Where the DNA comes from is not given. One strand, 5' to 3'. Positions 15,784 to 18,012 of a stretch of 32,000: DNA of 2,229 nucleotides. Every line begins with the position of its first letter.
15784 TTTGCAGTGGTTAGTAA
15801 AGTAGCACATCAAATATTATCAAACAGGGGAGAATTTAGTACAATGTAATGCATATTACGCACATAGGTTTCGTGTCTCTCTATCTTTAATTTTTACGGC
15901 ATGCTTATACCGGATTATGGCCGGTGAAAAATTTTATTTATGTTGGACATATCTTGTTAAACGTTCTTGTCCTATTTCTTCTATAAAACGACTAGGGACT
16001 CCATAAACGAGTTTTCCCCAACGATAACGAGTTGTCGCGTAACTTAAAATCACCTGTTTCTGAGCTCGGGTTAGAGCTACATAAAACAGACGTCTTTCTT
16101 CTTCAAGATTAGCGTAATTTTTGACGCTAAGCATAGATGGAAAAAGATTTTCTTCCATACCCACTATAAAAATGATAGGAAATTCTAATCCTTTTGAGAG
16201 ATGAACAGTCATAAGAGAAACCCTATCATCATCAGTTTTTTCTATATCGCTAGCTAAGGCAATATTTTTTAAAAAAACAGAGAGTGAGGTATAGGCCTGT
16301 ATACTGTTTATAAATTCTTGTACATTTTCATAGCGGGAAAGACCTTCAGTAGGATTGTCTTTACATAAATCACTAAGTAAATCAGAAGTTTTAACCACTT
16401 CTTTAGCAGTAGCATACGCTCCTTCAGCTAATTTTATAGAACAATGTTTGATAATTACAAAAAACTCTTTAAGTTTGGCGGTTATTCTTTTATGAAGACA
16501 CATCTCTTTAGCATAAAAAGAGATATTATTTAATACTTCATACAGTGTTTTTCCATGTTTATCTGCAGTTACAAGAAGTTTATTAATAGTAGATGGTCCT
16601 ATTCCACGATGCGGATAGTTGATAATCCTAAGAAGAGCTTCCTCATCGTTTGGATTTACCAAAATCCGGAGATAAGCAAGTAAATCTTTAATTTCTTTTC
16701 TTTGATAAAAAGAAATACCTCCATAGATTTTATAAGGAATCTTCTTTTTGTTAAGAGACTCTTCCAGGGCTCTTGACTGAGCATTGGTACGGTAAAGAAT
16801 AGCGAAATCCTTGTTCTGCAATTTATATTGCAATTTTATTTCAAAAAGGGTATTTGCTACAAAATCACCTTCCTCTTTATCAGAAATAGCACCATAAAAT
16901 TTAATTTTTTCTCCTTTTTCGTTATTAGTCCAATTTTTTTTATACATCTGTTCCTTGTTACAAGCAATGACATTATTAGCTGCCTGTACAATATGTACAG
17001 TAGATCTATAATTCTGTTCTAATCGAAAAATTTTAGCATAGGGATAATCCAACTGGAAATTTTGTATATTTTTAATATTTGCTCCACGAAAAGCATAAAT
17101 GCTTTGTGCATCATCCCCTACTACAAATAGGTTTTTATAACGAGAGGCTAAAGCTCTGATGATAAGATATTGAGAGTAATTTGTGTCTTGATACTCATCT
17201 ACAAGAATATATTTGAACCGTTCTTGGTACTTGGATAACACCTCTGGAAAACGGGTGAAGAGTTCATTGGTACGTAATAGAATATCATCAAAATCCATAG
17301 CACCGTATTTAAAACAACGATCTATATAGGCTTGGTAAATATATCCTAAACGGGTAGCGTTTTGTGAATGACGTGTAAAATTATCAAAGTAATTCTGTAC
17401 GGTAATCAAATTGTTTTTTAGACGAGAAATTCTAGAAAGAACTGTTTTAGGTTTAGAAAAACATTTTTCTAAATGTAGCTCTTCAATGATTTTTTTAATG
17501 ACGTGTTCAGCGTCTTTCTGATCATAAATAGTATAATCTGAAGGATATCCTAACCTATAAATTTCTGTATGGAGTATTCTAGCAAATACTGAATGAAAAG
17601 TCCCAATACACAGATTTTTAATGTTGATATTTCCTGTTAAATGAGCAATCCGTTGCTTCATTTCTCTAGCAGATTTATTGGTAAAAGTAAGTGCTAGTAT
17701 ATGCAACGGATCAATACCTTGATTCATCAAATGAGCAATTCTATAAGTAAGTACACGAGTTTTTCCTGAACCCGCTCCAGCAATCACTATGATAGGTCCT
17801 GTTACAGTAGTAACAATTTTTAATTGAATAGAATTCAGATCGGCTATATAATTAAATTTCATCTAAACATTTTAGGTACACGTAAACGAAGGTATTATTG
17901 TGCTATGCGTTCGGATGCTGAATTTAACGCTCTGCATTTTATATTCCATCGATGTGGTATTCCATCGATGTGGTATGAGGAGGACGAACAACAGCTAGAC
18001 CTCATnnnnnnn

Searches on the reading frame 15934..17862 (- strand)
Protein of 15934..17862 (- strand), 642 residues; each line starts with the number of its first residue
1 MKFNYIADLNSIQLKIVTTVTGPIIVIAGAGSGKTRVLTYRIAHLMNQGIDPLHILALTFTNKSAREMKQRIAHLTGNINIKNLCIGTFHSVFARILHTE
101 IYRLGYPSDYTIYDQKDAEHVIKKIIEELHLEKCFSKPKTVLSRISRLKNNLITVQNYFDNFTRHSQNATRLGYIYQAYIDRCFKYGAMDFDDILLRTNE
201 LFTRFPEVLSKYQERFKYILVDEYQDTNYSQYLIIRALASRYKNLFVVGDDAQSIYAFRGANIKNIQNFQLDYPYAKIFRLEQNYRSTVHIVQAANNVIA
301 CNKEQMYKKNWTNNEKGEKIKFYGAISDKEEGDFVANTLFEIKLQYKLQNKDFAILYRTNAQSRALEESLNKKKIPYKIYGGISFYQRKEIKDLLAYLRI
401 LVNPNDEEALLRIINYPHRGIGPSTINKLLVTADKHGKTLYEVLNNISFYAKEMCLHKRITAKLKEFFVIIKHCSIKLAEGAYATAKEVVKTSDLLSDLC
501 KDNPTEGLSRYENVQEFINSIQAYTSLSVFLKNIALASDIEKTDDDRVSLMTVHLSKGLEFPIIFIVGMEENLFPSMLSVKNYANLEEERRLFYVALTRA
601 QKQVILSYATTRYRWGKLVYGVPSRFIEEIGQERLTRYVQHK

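Call 7: search_protein_families(library=pfam, proteins=[window:15934-17862:-])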
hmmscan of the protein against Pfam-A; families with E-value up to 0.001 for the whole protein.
window:15934-17862:- (642 aa): 7 families
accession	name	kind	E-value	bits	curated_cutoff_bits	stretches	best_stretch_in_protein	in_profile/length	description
PF00580.27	UvrD-helicase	-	7.3e-85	285.4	23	1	9-274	1-271/271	UvrD/REP helicase N-terminal domain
PF13361.12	UvrD_C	-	3.9e-75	253.9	25.6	1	280-610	2-349/350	UvrD-like helicase C-terminal domain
PF13245.12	AAA_19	-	5.9e-22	78.7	25.1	1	19-259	9-134/134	AAA domain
PF13538.12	UvrD_C_2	-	9.5e-11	41.8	27.4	1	550-606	4-51/52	UvrD-like helicase C-terminal domain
PF01443.25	Viral_helicase1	-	1.7e-08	35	21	0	523-605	153-225/228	Viral superfamily 1 RNA helicase core domain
PF13604.12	AAA_30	-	4.1e-05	23.8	27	0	15-78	8-72/191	AAA domain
PF13087.12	AAA_12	-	0.00024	21.2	27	1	481-606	84-190/195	AAA domain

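Call 9: find_encoding_contigs(protein=window:15934-17862:-, flank=10000, max_places=10)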
Protein window:15934-17862:- (642 aa): 1 contig read that carries it; 1 place shown.
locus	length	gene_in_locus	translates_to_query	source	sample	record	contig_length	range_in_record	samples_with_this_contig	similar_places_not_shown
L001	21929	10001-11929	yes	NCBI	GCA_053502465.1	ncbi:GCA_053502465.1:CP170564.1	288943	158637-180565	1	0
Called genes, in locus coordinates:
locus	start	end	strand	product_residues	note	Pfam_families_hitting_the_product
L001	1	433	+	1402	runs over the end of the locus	PF04997:RNA_pol_Rpb1_1, PF00623:RNA_pol_Rpb1_2, PF01333:Apocytochr_F_C (faint), PF04983:RNA_pol_Rpb1_3, PF05000:RNA_pol_Rpb1_4, PF04998:RNA_pol_Rpb1_5, PF21668:RPOC_hybrid (faint), PF25984:BSH_YknX (faint)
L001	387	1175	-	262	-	PF01416:PseudoU_synth_1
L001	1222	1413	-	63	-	-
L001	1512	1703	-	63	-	PF01165:Ribosomal_S21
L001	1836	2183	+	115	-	PF00037:Fer4, PF13187:Fer4_9 (faint), PF12838:Fer4_7 (weak)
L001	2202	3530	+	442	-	PF00206:Lyase_1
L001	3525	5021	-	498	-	PF01336:tRNA_anti-codon, PF00152:tRNA-synt_2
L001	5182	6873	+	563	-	PF00920:ILVD_EDD_N, PF24877:ILV_EDD_C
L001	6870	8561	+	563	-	PF02776:TPP_enzyme_N, PF00205:TPP_enzyme_M, PF02775:TPP_enzyme_C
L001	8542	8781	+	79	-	-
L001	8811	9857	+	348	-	PF07991:KARI_N, PF01450:KARI_C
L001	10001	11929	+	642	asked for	PF00580:UvrD-helicase, PF13245:AAA_19, PF01443:Viral_helicase1 (faint), PF13361:UvrD_C, PF13538:UvrD_C_2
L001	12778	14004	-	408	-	PF00278:Orn_DAP_Arg_deC, PF02784:Orn_Arg_deC_N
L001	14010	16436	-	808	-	PF02190:LON_substr_bdg, PF13401:AAA_22 (faint), PF00004:AAA, PF07728:AAA_5, PF22667:Lon_lid, PF05362:Lon_C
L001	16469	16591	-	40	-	-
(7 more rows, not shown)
